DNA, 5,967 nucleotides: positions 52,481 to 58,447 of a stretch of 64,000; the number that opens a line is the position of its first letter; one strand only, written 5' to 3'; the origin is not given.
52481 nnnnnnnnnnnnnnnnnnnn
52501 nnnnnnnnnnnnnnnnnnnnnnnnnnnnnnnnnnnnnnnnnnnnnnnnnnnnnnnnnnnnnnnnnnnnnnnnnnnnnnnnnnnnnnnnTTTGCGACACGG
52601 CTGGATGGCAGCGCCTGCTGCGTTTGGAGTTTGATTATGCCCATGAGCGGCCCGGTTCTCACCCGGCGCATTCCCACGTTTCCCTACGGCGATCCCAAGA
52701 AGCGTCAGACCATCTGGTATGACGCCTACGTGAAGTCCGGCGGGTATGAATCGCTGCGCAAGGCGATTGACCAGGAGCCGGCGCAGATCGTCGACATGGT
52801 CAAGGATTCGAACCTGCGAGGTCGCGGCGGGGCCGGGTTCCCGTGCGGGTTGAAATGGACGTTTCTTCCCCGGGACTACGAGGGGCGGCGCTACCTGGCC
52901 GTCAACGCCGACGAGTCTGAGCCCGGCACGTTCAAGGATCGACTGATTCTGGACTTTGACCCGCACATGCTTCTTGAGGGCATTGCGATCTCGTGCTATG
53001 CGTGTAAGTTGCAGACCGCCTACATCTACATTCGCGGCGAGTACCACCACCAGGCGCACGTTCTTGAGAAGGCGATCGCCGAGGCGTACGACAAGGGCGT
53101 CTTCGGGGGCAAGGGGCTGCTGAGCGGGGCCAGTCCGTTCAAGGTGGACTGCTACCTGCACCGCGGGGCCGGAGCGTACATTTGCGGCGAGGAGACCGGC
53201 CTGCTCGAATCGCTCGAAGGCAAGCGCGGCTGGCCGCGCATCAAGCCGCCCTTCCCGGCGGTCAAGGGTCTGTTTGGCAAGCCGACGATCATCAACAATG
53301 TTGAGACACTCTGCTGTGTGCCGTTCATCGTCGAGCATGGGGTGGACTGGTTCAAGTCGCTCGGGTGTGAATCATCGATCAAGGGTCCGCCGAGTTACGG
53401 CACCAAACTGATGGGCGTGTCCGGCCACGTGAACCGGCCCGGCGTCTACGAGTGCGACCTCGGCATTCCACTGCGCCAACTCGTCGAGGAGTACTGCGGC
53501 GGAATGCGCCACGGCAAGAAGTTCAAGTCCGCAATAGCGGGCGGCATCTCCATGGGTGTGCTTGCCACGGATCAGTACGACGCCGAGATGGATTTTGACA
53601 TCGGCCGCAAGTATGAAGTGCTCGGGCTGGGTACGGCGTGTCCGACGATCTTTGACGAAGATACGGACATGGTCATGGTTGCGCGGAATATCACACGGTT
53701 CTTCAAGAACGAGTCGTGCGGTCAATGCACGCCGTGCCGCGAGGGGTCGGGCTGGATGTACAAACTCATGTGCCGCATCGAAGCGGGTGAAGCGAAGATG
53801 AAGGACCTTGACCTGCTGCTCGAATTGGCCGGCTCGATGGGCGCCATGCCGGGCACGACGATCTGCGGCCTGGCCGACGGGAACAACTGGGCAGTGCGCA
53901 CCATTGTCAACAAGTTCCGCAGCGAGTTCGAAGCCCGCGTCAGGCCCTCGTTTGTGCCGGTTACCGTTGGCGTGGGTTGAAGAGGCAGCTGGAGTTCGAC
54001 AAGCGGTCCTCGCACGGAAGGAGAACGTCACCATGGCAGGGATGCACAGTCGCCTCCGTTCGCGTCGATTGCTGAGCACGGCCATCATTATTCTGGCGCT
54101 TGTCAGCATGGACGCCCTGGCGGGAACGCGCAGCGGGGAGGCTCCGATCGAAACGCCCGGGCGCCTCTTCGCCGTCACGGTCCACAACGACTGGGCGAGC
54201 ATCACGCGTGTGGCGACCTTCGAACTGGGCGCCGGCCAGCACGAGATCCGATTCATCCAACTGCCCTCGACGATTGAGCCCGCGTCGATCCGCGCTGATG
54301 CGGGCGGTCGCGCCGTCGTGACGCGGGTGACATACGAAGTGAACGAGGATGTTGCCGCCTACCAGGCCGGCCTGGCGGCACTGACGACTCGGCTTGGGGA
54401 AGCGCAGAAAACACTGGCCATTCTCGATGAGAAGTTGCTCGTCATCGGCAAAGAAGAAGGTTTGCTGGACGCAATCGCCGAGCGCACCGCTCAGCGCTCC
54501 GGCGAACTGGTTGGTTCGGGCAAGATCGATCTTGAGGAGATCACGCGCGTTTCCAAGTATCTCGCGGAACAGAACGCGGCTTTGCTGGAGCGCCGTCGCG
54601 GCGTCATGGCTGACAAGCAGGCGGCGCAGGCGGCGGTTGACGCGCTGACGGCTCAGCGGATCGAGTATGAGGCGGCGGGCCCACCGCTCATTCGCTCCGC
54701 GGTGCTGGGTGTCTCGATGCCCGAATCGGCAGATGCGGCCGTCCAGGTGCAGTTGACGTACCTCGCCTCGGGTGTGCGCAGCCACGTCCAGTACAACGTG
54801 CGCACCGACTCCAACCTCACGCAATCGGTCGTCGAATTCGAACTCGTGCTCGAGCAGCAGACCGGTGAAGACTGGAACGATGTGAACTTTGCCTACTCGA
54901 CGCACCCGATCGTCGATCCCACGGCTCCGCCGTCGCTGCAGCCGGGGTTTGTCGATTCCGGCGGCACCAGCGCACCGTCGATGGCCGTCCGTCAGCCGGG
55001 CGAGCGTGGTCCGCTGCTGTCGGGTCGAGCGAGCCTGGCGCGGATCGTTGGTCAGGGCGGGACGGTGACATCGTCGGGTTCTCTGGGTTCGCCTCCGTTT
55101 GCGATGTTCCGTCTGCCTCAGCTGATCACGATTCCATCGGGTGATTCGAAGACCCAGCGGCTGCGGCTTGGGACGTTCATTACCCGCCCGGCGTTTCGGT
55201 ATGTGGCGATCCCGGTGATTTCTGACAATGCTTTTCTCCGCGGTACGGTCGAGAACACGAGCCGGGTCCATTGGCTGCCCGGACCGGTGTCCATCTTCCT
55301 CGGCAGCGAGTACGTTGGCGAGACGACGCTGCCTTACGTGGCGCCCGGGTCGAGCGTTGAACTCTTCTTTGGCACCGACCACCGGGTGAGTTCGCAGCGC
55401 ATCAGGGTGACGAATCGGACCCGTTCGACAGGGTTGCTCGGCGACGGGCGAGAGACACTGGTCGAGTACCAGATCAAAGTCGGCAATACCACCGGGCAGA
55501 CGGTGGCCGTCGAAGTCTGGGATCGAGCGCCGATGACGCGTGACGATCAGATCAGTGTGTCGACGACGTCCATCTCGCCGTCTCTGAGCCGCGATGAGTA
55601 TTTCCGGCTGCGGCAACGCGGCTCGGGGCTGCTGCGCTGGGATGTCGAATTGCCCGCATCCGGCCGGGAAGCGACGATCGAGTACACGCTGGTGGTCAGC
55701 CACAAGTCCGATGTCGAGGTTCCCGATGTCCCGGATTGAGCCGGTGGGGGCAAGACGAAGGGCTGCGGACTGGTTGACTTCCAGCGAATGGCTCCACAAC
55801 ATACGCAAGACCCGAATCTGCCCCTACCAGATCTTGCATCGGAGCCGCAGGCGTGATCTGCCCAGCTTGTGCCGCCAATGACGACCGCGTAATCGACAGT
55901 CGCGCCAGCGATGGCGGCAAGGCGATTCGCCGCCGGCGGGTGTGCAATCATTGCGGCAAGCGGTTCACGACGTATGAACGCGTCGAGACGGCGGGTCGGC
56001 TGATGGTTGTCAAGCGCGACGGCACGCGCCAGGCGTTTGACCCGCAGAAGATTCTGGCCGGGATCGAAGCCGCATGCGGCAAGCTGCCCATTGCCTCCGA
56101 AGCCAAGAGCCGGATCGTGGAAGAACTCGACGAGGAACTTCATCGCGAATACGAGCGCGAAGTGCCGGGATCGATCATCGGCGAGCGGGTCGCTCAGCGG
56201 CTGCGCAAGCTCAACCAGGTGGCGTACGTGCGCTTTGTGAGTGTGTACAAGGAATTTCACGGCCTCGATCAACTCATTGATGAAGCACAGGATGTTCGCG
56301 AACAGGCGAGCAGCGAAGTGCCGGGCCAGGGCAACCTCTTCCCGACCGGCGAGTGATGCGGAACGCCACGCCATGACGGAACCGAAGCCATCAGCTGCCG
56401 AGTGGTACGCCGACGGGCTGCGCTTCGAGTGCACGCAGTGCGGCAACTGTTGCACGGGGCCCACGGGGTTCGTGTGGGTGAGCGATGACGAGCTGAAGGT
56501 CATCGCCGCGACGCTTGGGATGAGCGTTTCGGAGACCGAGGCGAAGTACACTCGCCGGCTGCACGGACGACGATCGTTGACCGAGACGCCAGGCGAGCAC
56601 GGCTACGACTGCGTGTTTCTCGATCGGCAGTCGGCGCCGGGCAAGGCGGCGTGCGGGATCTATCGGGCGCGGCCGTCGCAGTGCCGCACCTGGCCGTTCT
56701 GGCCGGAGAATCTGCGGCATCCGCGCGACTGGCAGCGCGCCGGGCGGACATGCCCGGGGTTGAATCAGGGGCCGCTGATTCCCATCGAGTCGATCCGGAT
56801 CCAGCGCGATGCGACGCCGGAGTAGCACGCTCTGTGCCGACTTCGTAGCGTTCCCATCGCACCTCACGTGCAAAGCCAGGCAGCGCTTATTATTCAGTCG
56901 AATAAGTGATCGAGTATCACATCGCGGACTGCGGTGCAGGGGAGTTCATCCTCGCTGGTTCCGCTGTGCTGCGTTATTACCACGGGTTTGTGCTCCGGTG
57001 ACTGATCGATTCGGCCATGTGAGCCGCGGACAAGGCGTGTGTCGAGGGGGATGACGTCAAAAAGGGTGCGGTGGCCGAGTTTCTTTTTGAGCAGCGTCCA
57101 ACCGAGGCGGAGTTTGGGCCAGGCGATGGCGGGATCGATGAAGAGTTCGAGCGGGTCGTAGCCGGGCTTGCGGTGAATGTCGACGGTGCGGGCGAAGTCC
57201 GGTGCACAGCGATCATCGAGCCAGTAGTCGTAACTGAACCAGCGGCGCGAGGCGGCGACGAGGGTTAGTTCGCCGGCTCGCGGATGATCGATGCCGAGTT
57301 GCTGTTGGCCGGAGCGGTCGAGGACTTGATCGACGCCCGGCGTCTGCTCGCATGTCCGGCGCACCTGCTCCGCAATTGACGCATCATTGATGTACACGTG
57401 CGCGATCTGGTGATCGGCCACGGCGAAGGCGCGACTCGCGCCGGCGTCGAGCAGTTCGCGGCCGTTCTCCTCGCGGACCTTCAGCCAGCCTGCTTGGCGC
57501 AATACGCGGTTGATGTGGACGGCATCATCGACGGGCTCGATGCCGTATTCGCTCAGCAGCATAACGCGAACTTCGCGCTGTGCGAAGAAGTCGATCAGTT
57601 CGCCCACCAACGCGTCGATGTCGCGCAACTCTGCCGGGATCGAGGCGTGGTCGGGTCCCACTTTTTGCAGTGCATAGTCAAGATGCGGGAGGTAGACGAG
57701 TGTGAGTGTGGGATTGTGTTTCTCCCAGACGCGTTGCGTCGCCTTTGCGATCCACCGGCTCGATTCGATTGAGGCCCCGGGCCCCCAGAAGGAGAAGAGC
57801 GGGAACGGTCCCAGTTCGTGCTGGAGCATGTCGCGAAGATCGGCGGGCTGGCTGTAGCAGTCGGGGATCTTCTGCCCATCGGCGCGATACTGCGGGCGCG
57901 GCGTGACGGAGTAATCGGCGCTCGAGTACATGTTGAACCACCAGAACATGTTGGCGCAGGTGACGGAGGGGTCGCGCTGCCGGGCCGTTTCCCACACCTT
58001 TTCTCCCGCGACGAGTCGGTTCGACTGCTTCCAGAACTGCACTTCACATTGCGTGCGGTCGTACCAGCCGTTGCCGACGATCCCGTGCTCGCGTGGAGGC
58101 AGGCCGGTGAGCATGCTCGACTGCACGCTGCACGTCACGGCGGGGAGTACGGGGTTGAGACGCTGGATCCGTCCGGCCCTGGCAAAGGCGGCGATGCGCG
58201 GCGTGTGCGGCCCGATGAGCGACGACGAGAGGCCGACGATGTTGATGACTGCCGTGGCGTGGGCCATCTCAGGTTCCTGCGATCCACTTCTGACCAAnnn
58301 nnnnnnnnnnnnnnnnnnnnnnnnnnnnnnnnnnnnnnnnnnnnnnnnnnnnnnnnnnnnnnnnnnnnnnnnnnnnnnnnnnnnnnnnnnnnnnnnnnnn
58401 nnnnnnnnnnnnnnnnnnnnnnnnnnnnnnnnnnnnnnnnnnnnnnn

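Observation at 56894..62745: Complete, translationally coupled six-gene ebo cluster (eboD-A-B-E-C-F order) next to tRNA-Lys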

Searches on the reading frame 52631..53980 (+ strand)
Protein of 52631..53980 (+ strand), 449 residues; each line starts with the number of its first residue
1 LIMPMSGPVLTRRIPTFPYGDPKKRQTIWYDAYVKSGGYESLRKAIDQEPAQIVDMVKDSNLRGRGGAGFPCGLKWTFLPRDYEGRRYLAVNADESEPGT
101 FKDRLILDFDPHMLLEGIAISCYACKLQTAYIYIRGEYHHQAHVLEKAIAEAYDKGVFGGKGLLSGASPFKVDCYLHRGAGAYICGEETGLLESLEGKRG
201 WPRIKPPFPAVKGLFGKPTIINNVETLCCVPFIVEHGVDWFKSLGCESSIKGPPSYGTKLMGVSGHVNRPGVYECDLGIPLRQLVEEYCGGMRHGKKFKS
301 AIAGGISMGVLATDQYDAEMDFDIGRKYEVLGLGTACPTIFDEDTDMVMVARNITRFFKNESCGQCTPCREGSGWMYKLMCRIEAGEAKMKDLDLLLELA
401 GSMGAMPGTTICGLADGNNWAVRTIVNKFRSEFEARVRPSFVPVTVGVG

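Call 70: search_protein_families(library=pfam, proteins=[window:52631-53980:+], max_evalue=0.0001)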
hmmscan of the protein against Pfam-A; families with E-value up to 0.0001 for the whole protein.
window:52631-53980:+ (449 aa): 4 families
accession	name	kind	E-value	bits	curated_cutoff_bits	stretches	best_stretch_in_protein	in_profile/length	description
PF01512.22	Complex1_51K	-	1e-44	152.5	31.2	1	57-231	1-149/150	Nuo51 FMN-binding domain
PF10589.14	NADH_4Fe-4S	-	1.5e-28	98.9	23.5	1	350-436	2-85/85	NADH-ubiquinone oxidoreductase-F iron-sulfur binding region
PF10531.15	SLBB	-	3.1e-08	33.7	27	1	263-310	4-54/55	SLBB domain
PF22461.2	SLBB_2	-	2.4e-06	28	27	1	260-319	2-62/79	SLBB domain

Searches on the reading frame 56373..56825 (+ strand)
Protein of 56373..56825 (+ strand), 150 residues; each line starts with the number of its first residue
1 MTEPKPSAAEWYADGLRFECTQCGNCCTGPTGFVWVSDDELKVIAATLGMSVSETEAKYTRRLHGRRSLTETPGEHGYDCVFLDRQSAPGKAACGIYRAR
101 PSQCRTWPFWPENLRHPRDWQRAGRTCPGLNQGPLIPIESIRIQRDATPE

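Call 70: search_protein_families(library=pfam, proteins=[window:56373-56825:+], max_evalue=0.0001)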
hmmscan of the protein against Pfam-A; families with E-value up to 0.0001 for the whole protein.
window:56373-56825:+ (150 aa): 1 family
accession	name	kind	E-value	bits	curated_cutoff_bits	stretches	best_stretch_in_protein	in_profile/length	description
PF03692.20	CxxCxxCC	-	1.9e-12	48.1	23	1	19-127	1-84/85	Putative zinc- or iron-chelating domain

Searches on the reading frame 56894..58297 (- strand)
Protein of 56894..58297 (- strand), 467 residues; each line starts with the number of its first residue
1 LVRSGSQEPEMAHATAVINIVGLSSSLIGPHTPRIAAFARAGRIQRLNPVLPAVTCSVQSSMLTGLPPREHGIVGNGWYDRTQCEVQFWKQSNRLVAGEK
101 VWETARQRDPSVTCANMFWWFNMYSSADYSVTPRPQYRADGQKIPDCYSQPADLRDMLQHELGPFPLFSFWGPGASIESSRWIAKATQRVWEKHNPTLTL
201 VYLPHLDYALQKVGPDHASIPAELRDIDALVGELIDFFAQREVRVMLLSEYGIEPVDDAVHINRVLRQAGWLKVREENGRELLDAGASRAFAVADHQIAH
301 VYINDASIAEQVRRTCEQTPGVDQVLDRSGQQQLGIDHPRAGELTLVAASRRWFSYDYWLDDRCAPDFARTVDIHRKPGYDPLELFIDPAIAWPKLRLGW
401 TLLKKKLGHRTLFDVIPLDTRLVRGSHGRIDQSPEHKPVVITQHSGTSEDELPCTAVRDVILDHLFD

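Call 3: search_protein_families(library=ncbifam, proteins=[window:56894-58297:-])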
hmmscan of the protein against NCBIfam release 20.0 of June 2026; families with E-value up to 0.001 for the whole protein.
window:56894-58297:- (467 aa): 2 families
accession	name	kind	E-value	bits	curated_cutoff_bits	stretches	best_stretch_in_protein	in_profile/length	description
TIGR02335.1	hydr_PhnA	equivalog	7.8e-09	35.1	407.55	1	31-86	36-92/408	phosphonoacetate hydrolase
NF042991.1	alk_phos_PafA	equivalog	0.00037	19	650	1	51-84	83-116/554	alkaline phosphatase PafA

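Call 4: search_protein_families(library=pfam, proteins=[window:56894-58297:-])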
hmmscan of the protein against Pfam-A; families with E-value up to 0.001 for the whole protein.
window:56894-58297:- (467 aa): 1 family
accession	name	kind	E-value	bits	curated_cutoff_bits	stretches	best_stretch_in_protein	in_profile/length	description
PF01663.27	Phosphodiest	-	1.1e-64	219.6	23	1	16-381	2-342/342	Type I phosphodiesterase / nucleotide pyrophosphatase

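Call 6: search_protein_families(library=ncbifam, proteins=[window:56894-58267:-], max_evalue=10)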
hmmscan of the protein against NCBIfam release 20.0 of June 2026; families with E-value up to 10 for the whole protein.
window:56894-58267:- (457 aa): 3 families
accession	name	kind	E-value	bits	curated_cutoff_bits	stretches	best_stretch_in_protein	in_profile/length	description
TIGR02335.1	hydr_PhnA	equivalog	7.5e-09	35.2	407.55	2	21-76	36-92/408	phosphonoacetate hydrolase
NF042991.1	alk_phos_PafA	equivalog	0.00036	19.1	650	1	41-74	83-116/554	alkaline phosphatase PafA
NF051873.1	AlkPhosPhoY32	equivalog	0.0064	15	1000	1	45-78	69-102/539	alkaline phosphatase PhoY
